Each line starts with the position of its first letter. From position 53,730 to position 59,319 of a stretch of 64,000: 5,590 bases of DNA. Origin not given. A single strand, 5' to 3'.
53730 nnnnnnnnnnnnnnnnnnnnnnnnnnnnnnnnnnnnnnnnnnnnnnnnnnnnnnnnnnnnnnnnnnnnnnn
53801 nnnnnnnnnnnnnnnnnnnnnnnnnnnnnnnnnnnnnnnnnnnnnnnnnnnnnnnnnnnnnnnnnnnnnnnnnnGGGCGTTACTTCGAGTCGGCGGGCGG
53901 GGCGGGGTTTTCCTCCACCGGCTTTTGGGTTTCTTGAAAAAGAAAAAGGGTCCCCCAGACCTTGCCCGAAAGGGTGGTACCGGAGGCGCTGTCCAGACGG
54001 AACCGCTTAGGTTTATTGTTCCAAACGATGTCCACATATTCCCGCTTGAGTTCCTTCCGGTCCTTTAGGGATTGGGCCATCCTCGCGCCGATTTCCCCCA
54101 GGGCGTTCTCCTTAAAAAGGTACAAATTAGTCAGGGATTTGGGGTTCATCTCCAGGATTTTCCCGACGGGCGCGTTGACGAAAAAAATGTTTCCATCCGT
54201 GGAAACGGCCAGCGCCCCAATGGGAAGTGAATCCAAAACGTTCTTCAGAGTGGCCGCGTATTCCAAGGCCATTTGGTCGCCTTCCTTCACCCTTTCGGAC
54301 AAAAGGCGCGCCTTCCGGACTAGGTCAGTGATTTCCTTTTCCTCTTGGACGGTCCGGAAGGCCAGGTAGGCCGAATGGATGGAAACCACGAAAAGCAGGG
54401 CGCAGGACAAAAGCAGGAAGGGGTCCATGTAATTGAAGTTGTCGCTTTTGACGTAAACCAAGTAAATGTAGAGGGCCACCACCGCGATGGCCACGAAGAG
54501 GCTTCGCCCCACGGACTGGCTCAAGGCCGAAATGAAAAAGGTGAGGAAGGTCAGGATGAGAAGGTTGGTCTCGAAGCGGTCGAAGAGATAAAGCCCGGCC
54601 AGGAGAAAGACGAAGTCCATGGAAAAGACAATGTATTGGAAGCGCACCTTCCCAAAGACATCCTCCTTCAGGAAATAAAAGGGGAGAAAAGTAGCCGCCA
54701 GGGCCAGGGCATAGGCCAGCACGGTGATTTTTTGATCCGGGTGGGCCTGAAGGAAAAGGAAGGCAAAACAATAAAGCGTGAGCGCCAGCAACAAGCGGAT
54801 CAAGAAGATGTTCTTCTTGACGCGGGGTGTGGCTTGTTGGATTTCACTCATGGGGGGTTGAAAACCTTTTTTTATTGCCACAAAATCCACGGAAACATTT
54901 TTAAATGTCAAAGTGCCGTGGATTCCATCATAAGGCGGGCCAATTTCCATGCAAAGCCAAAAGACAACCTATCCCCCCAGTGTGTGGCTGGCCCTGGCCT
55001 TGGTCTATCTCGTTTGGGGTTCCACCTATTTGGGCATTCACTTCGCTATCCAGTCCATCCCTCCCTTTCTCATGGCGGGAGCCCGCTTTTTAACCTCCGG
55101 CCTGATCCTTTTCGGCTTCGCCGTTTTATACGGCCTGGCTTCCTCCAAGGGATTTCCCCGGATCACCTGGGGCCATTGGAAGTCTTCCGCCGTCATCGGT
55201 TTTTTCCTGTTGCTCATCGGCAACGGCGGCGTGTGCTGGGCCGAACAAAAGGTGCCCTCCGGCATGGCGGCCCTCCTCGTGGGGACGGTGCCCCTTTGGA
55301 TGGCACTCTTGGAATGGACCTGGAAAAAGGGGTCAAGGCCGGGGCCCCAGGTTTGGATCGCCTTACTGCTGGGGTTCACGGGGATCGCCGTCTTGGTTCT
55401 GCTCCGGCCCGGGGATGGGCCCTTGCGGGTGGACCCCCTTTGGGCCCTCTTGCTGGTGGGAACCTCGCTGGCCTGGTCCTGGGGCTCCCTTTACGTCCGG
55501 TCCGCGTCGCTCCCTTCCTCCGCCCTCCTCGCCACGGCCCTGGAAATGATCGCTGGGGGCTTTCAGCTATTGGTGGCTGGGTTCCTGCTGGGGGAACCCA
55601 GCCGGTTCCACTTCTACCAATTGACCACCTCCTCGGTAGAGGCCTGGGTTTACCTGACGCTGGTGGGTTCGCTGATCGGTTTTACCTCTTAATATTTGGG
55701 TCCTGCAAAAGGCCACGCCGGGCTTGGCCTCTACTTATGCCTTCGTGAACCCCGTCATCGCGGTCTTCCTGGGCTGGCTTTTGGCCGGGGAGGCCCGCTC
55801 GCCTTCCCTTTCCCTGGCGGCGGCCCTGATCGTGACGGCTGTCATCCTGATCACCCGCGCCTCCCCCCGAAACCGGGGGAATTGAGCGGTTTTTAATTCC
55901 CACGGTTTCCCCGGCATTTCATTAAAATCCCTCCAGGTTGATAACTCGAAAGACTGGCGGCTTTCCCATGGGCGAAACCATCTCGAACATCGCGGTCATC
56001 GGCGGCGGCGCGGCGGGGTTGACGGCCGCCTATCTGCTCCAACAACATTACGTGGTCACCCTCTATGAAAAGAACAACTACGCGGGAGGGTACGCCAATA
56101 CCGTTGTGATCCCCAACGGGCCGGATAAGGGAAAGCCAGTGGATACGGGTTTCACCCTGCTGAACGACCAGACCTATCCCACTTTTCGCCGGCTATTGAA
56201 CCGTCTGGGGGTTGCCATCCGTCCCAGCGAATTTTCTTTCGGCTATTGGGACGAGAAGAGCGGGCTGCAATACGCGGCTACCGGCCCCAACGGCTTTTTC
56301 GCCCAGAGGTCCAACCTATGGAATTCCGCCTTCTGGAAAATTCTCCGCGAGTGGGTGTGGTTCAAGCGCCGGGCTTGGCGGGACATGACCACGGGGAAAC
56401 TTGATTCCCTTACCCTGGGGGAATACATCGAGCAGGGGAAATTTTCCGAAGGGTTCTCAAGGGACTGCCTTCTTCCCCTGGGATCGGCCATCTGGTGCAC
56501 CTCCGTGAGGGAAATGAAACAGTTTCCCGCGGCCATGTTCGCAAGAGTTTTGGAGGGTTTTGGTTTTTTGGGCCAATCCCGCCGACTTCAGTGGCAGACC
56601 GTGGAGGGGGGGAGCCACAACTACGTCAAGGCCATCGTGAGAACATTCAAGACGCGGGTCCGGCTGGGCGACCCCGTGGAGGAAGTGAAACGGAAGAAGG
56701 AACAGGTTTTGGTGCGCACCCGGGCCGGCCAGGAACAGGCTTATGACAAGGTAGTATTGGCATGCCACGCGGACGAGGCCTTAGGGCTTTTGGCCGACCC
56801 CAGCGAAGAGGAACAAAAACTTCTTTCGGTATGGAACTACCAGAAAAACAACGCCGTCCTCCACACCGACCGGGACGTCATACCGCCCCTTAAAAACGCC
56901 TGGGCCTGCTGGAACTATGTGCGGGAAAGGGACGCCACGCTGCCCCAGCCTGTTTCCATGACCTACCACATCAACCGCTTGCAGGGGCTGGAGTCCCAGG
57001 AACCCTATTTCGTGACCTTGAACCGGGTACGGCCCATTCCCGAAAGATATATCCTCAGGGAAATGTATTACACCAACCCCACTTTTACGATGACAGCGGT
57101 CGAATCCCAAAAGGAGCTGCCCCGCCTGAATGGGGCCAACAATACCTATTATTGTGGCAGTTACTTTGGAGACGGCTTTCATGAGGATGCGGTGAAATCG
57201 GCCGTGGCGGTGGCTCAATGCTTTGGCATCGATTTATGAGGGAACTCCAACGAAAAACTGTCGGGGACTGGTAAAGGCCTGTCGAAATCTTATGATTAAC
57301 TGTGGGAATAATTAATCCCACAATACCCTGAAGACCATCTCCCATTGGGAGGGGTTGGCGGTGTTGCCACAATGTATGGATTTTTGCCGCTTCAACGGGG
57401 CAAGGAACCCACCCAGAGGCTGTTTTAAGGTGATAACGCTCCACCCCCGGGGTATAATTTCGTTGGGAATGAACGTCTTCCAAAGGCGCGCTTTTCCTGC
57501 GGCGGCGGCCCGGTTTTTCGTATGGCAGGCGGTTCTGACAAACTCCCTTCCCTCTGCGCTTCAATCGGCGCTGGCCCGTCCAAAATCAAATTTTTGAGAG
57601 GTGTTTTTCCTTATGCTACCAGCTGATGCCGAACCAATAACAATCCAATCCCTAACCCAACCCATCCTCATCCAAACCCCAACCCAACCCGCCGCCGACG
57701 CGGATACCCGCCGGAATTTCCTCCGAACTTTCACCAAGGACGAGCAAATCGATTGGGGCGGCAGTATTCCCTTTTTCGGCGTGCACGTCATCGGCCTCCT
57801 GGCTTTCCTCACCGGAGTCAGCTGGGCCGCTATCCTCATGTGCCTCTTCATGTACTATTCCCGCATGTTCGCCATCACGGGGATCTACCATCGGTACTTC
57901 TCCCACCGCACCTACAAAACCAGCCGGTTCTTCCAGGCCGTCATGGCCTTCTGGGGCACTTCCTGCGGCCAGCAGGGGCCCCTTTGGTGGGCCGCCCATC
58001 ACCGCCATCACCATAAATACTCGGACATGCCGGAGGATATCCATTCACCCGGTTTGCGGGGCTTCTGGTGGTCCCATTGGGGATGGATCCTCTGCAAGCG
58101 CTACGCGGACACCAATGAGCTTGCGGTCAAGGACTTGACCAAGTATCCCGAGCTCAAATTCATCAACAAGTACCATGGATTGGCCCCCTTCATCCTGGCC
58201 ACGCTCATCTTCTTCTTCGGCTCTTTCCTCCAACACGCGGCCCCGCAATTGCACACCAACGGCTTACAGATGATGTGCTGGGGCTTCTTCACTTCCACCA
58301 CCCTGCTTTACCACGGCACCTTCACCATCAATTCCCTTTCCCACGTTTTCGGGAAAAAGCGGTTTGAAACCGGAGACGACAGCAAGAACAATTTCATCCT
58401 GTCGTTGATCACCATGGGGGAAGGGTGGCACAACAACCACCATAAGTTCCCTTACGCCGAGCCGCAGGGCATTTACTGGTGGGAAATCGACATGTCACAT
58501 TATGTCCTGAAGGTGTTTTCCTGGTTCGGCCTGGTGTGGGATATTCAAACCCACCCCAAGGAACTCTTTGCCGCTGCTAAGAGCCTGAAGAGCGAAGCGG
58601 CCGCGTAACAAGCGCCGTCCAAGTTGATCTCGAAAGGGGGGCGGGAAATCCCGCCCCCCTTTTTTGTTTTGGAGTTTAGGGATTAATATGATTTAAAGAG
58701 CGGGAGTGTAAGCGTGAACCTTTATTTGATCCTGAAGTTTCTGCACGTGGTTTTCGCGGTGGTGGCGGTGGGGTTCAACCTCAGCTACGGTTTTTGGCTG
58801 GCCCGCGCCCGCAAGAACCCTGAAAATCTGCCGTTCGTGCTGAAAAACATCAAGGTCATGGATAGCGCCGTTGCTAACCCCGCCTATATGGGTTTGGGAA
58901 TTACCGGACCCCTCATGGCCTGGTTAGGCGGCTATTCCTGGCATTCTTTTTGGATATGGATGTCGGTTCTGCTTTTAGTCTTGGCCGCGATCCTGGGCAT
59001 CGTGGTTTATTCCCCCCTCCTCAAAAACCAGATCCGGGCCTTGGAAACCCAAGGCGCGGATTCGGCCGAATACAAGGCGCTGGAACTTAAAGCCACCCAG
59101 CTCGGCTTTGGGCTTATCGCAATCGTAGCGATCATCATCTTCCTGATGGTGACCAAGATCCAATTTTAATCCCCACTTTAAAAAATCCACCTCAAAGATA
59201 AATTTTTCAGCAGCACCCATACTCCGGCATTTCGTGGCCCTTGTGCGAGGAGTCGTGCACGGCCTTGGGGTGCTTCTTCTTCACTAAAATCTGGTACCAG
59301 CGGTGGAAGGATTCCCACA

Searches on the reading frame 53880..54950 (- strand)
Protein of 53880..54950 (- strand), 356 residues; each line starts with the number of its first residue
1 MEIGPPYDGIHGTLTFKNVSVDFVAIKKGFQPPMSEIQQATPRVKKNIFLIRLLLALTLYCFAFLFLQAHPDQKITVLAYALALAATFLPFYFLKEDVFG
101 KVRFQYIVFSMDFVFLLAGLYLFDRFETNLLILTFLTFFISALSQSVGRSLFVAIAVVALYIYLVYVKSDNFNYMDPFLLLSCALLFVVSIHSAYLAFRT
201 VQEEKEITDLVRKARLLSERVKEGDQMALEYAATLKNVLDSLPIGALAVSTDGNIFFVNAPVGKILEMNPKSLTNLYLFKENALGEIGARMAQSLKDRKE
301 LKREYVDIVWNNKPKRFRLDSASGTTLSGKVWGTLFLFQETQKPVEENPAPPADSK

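Call 5: search_protein_families(library=pfam, proteins=[window:53880-54950:-], max_evalue=0.01)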
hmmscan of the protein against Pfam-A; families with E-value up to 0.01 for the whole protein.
window:53880-54950:- (356 aa): 2 families
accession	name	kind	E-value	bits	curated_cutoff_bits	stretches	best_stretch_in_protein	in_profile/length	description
PF09913.15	DUF2142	-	4.6e-05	22.8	30.1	1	41-218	117-274/395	Predicted membrane protein (DUF2142)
PF00989.32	PAS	-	0.0036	17.7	22.6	1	235-281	3-49/113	PAS fold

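Call 6: search_protein_families(library=ncbifam, proteins=[window:53880-54950:-], max_evalue=0.01)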
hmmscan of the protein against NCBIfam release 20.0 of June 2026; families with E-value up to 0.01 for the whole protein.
window:53880-54950:- (356 aa): 3 families
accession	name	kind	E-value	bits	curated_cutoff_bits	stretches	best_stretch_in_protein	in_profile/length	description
NF046044.1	PnpS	equivalog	3.3e-07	29.7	400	1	195-339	17-158/390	two-component system histidine kinase PnpS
NF033092.0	HK_WalK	equivalog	0.0032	16.1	725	1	200-278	225-303/594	cell wall metabolism sensor histidine kinase WalK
NF033093.1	HK_VicK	exception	0.0051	15.5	680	1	151-275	14-136/448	cell wall metabolism sensor histidine kinase VicK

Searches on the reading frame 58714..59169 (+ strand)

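Call 70: search_protein_families(library=pfam, proteins=[window:58714-59169:+], max_evalue=0.0001)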
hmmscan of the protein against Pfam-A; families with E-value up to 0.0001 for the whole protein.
window:58714-59169:+ (151 aa): 1 family
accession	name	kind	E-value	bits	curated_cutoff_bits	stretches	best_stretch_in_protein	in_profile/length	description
PF10027.14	DUF2269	-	1.2e-18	68.1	28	1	6-148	2-149/150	Predicted integral membrane protein (DUF2269)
